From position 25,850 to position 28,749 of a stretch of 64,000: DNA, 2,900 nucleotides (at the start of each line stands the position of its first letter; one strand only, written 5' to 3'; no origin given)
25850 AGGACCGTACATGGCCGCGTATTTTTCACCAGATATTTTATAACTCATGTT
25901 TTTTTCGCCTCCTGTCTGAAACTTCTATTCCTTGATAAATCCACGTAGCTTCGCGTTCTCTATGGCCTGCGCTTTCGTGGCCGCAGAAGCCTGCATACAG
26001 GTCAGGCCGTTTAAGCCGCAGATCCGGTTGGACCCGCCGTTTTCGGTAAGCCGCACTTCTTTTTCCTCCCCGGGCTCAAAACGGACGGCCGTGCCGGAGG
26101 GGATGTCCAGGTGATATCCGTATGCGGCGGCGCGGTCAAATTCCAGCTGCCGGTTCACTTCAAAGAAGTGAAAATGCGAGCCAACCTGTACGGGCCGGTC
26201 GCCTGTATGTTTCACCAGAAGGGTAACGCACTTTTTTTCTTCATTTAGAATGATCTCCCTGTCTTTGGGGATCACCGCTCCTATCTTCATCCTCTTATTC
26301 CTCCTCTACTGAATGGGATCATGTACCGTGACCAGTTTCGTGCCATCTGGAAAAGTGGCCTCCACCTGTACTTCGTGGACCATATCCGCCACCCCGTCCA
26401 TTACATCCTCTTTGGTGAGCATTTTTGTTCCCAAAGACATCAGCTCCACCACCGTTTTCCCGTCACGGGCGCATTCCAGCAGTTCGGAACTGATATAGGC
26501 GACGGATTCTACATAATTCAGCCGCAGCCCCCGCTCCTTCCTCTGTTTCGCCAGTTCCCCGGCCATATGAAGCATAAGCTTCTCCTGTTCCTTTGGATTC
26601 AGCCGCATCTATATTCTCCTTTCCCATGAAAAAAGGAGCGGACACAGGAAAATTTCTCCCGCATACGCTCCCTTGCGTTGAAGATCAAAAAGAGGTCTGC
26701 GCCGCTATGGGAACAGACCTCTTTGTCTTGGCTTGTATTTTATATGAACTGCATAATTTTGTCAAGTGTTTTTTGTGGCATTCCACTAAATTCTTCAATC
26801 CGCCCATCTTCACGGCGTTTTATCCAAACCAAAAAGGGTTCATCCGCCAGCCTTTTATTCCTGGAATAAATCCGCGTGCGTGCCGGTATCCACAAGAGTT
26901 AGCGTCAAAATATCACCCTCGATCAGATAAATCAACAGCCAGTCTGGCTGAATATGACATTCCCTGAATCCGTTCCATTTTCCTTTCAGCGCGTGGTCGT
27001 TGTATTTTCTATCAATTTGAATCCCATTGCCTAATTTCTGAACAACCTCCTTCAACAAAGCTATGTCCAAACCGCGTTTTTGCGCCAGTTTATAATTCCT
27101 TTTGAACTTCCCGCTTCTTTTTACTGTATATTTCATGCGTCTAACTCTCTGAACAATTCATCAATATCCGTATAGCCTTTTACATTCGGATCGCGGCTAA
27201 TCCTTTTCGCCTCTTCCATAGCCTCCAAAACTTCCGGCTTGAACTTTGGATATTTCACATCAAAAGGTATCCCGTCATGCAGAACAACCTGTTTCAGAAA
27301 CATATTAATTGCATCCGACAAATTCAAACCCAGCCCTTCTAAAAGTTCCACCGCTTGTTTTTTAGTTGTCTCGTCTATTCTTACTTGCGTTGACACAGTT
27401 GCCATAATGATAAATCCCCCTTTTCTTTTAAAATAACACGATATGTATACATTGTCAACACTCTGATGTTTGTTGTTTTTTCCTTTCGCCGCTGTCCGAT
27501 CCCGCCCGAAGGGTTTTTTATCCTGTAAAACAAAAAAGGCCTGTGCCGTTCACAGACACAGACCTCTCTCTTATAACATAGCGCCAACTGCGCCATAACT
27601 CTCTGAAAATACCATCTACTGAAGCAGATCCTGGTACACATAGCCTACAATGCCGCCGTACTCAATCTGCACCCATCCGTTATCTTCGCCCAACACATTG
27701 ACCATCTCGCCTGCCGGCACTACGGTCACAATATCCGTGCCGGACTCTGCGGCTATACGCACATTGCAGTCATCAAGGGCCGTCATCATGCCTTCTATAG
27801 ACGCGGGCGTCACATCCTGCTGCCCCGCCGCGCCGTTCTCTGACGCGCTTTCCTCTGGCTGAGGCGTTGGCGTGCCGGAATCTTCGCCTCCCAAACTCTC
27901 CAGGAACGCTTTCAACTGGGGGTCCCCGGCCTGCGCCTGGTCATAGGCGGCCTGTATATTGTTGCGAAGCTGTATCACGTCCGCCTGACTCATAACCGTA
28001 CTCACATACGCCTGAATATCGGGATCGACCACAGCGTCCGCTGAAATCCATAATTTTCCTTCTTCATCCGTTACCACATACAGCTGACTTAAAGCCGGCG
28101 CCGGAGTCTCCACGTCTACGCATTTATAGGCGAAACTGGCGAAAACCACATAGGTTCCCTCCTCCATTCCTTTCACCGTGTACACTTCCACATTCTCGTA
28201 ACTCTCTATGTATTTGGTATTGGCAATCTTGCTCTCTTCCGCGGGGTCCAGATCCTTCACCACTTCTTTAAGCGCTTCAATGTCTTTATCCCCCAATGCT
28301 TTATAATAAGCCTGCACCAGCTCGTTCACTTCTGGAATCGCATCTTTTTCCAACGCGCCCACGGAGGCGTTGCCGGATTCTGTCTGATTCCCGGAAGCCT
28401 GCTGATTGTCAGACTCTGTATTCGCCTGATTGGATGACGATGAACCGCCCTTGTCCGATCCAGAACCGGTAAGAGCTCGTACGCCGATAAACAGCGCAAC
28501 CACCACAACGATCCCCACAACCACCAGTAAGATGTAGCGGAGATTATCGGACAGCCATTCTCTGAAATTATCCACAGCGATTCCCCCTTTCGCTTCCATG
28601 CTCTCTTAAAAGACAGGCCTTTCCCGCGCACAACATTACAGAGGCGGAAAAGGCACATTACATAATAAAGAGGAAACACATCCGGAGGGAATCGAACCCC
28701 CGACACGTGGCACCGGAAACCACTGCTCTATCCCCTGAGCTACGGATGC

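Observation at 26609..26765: Urease leader with two serial terminators, each gated by an ANTAR-type hairpin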

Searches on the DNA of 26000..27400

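Call 4: search_rna_families(source=window, start=26000, end=27400, threshold=evalue, max_evalue=10, show_alignments=3)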
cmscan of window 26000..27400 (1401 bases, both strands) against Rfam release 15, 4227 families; matches with E-value up to 10: 3.
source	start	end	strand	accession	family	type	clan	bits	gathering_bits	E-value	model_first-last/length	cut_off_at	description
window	26610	26723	-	RF03530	bglG-cis-reg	Cis-reg;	-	17.8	80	3.6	1-137/137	no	cis-regulatory element of the bglG/LicT operon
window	26686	26752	-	RF00506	Thr_leader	Cis-reg; leader;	-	17.7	55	2.3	1-118/118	no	Threonine operon leader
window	26263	26309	-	RF01306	sR52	Gene; snRNA; snoRNA; CD-box;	-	13.1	50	9.7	1-60/60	no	Small nucleolar RNA sR52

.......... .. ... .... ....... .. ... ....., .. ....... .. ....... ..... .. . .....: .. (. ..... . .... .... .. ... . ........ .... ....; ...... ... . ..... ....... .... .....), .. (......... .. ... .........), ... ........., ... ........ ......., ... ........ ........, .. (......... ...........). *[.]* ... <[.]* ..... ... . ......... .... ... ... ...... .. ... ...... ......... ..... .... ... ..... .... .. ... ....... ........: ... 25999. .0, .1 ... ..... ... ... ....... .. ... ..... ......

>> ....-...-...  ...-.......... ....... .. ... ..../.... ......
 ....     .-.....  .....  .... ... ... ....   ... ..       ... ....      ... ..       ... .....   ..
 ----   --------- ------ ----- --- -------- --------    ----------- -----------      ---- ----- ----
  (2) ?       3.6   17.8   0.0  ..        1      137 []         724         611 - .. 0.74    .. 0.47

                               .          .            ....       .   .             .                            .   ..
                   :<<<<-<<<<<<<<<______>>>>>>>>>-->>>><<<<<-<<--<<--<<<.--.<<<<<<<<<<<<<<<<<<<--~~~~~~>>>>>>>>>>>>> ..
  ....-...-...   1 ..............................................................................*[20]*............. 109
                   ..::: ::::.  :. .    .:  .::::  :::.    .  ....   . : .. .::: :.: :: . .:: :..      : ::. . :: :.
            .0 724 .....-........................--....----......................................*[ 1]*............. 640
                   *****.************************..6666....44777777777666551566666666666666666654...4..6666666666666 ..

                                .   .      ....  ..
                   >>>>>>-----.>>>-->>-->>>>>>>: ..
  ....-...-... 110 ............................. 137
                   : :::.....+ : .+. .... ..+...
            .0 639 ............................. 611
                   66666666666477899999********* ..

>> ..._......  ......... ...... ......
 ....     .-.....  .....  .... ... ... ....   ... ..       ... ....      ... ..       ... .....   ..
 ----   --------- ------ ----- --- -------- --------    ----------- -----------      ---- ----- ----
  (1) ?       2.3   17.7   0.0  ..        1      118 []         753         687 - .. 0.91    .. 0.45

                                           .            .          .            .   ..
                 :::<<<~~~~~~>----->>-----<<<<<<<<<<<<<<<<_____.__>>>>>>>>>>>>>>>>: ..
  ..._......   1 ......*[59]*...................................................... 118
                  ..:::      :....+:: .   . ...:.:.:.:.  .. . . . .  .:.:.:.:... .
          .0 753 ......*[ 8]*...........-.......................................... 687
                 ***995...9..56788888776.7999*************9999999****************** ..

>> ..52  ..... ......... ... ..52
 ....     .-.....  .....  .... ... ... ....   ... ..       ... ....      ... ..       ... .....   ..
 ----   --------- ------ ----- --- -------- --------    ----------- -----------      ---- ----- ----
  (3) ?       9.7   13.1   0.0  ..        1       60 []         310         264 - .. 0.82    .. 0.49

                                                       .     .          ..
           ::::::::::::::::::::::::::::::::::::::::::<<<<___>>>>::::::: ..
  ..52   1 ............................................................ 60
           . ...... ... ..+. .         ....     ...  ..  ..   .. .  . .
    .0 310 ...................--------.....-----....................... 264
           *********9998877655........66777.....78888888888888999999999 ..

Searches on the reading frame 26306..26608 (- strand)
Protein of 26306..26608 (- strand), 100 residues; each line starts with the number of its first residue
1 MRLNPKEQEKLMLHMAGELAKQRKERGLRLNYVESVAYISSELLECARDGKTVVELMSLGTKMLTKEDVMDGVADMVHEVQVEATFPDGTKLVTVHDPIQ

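Call 6: search_protein_families(library=pfam, proteins=[window:26306-26608:-])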
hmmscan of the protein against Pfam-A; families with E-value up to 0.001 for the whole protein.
window:26306-26608:- (100 aa): 1 family
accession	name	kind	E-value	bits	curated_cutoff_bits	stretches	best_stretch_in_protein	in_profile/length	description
PF00547.23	Urease_gamma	-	8e-47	158.1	23.9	1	1-99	1-99/99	Urease, gamma subunit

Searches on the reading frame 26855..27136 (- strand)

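Call 6: search_protein_families(library=pfam, proteins=[window:26855-27136:-])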
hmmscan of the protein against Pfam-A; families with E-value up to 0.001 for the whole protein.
window:26855-27136:- (93 aa): 2 families
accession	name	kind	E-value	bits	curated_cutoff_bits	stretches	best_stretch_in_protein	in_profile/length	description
PF15738.11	YafQ_toxin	-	1.3e-33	115.6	30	1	3-92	1-88/88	Bacterial toxin of type II toxin-antitoxin system, YafQ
PF05016.21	ParE_toxin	-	4.3e-05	24.4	23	1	25-90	29-88/89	ParE toxin of type II toxin-antitoxin system, parDE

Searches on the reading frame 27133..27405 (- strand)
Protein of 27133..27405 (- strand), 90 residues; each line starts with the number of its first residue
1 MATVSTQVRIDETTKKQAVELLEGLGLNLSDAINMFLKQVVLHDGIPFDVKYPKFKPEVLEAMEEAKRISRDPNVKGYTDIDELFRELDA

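Call 6: search_protein_families(library=pfam, proteins=[window:27133-27405:-])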
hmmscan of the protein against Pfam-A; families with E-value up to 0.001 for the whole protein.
window:27133-27405:- (90 aa): 1 family
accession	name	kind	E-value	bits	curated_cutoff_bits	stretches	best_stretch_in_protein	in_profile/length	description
PF04221.18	RelB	-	8.7e-16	58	22.4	1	5-68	3-66/82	RelB antitoxin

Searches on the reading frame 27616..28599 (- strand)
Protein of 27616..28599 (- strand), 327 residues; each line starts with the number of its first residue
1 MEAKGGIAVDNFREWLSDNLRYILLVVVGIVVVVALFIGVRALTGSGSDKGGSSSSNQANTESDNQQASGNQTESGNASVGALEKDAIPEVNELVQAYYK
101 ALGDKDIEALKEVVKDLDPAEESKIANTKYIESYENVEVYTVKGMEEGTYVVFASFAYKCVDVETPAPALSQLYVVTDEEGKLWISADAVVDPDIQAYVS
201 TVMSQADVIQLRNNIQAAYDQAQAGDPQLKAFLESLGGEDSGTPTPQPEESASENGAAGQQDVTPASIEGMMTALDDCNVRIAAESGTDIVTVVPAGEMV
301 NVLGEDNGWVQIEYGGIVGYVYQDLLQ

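Call 6: search_protein_families(library=pfam, proteins=[window:27616-28599:-])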
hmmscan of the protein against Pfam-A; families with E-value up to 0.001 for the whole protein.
window:27616-28599:- (327 aa): 2 families
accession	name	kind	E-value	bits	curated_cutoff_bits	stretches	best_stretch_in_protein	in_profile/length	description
PF08239.17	SH3_3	-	4.4e-12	46.4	27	1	279-326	4-53/54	Bacterial SH3 domain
PF06347.19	SH3_4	-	2.1e-06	27.9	24.1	1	278-326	5-54/56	Bacterial SH3 domain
